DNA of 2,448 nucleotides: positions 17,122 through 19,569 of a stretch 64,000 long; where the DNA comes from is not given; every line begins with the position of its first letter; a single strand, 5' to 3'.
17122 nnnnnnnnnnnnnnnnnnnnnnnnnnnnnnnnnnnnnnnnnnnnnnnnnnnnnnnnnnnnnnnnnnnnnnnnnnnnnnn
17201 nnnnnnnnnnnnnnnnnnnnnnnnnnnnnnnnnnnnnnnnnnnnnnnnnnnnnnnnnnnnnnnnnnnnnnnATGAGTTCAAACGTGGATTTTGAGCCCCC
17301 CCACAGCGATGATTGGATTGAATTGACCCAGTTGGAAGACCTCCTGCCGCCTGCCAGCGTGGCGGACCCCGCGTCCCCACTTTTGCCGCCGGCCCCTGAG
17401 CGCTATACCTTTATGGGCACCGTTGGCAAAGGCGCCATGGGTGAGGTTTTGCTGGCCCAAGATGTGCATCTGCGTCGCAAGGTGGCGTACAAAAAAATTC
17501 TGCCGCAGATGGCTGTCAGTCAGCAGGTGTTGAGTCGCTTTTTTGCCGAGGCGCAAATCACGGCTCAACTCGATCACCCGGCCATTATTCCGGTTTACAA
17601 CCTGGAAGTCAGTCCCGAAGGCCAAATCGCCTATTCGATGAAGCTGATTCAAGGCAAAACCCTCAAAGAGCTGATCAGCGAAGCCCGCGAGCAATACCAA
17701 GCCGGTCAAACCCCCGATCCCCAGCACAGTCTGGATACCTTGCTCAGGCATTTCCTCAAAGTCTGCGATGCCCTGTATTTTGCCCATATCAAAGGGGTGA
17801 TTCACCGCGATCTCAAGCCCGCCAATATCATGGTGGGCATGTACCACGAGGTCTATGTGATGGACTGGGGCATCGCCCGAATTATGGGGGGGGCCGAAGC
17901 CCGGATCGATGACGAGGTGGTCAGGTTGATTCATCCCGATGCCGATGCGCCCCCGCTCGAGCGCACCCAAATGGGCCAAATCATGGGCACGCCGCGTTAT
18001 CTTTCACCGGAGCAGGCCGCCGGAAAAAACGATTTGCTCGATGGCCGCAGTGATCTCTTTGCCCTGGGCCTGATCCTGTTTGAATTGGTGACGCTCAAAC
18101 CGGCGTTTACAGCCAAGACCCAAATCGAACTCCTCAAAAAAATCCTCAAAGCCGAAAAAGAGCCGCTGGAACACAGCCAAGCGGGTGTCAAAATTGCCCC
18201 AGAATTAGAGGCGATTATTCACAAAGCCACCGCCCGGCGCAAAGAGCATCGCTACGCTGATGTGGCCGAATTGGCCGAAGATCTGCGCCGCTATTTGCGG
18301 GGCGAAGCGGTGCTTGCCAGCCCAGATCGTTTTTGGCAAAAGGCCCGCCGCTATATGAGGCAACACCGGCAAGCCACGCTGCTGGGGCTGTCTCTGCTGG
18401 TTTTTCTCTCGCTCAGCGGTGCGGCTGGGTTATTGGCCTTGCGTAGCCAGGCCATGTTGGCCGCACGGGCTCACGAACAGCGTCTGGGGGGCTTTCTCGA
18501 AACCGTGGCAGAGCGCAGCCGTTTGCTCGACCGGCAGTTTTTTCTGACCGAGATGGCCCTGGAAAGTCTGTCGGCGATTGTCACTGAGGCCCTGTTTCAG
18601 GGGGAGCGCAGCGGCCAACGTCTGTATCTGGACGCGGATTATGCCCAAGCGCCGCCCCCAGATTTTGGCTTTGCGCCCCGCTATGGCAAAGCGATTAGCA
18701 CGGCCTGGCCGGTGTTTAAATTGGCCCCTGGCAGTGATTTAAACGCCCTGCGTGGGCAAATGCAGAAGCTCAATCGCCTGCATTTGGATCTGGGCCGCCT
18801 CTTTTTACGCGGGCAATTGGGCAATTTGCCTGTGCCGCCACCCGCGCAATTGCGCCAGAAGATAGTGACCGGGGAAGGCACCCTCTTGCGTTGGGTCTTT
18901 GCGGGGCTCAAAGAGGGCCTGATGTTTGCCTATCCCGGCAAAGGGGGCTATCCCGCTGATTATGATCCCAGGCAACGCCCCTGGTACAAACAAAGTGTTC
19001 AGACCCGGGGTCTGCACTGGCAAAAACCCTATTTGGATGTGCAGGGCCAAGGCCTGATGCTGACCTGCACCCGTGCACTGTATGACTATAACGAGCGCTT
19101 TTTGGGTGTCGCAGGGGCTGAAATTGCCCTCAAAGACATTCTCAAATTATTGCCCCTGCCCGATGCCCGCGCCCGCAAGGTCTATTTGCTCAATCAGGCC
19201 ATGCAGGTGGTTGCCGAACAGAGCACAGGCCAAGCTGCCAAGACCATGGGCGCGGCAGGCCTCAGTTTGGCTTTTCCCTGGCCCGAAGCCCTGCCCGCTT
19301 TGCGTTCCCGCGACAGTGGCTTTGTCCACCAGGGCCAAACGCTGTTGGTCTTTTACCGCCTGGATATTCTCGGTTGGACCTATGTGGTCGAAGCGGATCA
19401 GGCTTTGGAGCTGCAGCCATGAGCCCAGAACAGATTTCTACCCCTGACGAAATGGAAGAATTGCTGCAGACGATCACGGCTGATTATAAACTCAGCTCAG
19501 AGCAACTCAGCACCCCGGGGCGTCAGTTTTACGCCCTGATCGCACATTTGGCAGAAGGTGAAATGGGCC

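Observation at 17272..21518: Cache-domain Ser/Thr kinase plus catalytically degenerate paralog, overlap-coupled to carB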

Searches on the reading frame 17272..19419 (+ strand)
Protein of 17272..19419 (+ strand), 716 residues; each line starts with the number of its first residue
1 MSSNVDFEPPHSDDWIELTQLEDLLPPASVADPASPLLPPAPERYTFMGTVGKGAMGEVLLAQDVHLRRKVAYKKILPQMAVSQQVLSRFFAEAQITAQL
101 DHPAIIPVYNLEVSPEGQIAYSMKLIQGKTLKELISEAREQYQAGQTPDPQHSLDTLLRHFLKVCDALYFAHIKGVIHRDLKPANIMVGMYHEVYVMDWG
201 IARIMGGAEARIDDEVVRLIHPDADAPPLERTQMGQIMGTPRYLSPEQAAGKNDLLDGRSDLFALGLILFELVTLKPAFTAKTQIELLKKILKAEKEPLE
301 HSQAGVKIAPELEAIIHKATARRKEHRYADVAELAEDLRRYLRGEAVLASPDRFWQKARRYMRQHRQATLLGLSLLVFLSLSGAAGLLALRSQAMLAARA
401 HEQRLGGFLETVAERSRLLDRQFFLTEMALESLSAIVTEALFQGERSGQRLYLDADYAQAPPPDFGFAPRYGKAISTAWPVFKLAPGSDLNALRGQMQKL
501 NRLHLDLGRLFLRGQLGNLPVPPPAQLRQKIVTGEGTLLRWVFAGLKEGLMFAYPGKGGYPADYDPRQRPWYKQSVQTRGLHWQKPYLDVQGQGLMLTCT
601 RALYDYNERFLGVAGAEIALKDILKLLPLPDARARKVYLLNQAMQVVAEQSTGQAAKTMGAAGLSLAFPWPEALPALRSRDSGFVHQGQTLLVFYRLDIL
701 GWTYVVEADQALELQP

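Call 7: search_protein_families(library=pfam, proteins=[window:17272-19419:+], max_evalue=0.01)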
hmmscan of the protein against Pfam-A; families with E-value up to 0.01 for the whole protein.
window:17272-19419:+ (716 aa): 5 families
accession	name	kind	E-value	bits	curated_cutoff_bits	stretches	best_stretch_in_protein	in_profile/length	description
PF00069.31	Pkinase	-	1e-32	114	31.7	1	45-328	1-252/263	Protein kinase domain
PF07714.23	PK_Tyr_Ser-Thr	-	3.9e-19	69.4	23.1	1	47-327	3-248/258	Protein tyrosine and serine/threonine kinase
PF22673.2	MCP-like_PDC_1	-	1.9e-11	44.8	27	1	562-623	50-111/113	Methyl-accepting chemotaxis protein-like, first PDC sensor domain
PF02743.24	dCache_1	-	4.8e-09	36.5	45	1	534-707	63-240/240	Cache domain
PF01636.29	APH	-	0.00014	22.2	23.2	1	129-204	126-199/239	Phosphotransferase enzyme family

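Call 8: search_solved_structures(query=window:17272-19419:+, show_alignments=2, max_evalue=0.00001)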
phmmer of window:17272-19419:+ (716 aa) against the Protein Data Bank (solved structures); distinct sequences matched with E-value up to 0.00001: 894 (the best 60 are shown).
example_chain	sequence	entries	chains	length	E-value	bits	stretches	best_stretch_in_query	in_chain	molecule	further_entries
1mru_A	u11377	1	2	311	7e-42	147.1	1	42-347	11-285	Probable serine/threonine-protein kinase pknB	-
5u94_A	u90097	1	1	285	1.4e-41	146.1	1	42-345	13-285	Serine/threonine-protein kinase PknB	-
3orm_A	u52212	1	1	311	1.5e-41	146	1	42-347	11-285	Serine/threonine protein kinase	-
1o6y_A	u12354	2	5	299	4.2e-41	144.6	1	42-341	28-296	SERINE/THREONINE-PROTEIN KINASE PKNB | Probable serine/threonine-protein kinase pknB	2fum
6b2p_A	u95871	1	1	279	4.4e-41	144.5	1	43-341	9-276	Serine/threonine-protein kinase PknB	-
3ori_A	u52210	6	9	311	8.8e-41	143.5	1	42-347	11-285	Serine/threonine protein kinase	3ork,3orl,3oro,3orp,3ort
6i2p_A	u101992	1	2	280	4e-40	141.3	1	42-341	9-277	Serine/threonine-protein kinase PknB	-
3f61_A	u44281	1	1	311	5.4e-40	140.9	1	42-347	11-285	Serine/threonine-protein kinase pknB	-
3f69_A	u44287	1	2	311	8.3e-40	140.3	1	42-347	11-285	Serine/threonine-protein kinase pknB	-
9ymt_A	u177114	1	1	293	8.9e-28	100.5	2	43-205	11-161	Serine/Threonine Kinase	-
4eqm_A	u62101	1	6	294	9.1e-28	100.5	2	43-205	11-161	Protein kinase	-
9tmq_A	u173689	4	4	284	1.2e-25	93.5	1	43-321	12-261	Serine/threonine-protein kinase PknA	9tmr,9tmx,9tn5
4ow8_A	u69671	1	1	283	1.2e-25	93.5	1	44-323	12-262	Serine/threonine-protein kinase PknA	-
6b2q_A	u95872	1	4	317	1.3e-25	93.3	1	43-330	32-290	Serine/threonine-protein kinase PknA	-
4x3f_A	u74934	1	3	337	2.1e-25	92.7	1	43-330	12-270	Serine/threonine-protein kinase PknA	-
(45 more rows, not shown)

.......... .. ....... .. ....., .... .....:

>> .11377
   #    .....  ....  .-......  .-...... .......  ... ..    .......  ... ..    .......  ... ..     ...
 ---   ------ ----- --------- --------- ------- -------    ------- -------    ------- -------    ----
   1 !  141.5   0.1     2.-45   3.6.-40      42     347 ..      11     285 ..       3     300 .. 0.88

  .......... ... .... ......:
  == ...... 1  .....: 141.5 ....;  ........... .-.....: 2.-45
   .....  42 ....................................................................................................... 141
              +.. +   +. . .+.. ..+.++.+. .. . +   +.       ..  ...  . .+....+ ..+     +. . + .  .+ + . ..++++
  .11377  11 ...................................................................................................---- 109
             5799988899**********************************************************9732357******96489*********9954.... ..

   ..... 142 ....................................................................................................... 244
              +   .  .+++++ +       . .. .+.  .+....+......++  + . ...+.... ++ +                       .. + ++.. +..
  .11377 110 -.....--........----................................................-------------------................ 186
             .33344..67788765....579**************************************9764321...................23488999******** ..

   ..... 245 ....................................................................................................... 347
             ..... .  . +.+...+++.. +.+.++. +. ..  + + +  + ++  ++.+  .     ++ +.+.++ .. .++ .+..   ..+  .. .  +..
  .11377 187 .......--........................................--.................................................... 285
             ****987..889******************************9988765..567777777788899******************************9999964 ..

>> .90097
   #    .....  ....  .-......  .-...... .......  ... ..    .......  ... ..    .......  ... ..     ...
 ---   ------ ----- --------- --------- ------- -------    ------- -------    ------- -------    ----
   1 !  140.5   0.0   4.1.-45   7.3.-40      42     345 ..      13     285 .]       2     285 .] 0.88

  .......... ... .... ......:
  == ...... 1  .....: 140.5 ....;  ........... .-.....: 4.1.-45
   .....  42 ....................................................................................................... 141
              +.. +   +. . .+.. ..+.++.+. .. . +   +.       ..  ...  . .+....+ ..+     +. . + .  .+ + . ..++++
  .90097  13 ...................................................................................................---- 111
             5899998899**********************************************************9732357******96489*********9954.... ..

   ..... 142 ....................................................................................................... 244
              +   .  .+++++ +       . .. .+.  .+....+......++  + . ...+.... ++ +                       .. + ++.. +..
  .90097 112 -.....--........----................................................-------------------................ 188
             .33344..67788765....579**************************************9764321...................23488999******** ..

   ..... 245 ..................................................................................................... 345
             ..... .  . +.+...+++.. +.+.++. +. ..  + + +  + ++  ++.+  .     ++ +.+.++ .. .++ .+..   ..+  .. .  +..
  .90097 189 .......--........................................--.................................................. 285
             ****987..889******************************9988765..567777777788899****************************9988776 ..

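Call 20: search_protein_families(library=ncbifam, proteins=[window:17272-19419:+], max_evalue=0.00001)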
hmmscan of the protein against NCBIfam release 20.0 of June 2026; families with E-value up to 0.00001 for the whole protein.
window:17272-19419:+ (716 aa): 11 families
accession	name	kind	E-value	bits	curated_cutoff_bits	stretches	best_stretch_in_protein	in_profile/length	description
NF009651.0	PRK13184.1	equivalog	1e-66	225.6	839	1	43-346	2-295/932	serine/threonine-protein kinase PknD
NF033483.0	PknB_PASTA_kin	equivalog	4.6e-66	224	450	2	43-208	7-158/563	Stk1 family PASTA domain-containing Ser/Thr kinase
NF052427.1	StpK7MSMEG_1200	equivalog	3.9e-37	128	900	2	45-206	9-159/601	serine/threonine protein kinase StpK7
NF047741.1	antiphage_MADS6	equivalog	1.1e-28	100.2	460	2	152-349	296-468/612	methylation-associated defense system protein kinase MAD6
TIGR03903.1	TOMM_kin_cyc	equivalog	1e-25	89.8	705.75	1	70-338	5-244/1267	TOMM system kinase/cyclase fusion protein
NF033442.0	BREX_PglW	equivalog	4.5e-24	84.3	990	2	163-341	320-486/1391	BREX system serine/threonine kinase PglW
NF038150.1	lanthi_synth_IV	equivalog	2.1e-18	66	650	1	43-352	189-460/851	class IV lanthionine synthetase LanL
NF053615.1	SerThrKinAfsKStmc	equivalog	7.5e-10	38.1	1300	1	46-292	16-226/809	protein serine/threonine kinase AfsK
NF052458.1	PhdiestGepA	equivalog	2.7e-07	29.2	1200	1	562-654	161-254/840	phosphodiesterase GepA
NF038151.1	lanthi_synth_III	equivalog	1e-06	27.5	575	0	93-206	273-387/833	class III lanthionine synthetase LanKC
NF058632.1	SerThrKinPrkT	equivalog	2.8e-06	26.6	280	0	43-198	21-161/322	serine/threonine protein kinase PrkT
